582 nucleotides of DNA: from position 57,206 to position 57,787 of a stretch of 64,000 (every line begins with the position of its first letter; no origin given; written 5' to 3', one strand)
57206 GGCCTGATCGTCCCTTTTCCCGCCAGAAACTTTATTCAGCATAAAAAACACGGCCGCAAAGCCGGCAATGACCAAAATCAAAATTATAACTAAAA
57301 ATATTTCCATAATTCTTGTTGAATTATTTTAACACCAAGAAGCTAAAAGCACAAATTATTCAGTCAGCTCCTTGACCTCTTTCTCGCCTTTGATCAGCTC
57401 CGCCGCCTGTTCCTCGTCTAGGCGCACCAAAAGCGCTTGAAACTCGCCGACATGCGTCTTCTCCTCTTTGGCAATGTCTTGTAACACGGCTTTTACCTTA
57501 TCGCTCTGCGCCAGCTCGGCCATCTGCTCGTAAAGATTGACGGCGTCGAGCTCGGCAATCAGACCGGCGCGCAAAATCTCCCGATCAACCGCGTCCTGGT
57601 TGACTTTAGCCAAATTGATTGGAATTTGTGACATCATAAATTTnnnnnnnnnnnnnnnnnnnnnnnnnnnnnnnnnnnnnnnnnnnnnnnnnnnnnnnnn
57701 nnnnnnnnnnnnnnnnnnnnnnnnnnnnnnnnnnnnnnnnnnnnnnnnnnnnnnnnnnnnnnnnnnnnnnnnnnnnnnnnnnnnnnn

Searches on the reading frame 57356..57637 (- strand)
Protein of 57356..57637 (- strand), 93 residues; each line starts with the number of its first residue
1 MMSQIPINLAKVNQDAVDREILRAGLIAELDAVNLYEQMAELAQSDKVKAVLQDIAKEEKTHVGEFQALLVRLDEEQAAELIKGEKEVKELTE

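Call 11: find_encoding_contigs(protein=window:57356-57637:-, flank=5000, max_places=10)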
Protein window:57356-57637:- (93 aa): 1 contig read that carries it; 1 place shown.
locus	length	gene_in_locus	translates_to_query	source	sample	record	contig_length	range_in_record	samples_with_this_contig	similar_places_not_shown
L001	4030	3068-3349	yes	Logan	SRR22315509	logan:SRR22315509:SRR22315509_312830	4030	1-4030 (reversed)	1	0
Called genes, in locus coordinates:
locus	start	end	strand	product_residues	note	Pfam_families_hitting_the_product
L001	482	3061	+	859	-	PF00690:Cation_ATPase_N, PF00122:E1-E2_ATPase, PF00702:Hydrolase, PF13246:Cation_ATPase, PF00689:Cation_ATPase_C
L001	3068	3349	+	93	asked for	PF22277:EncFtn-like (weak), PF02915:Rubrerythrin (weak), PF09537:DUF2383 (weak)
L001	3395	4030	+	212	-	?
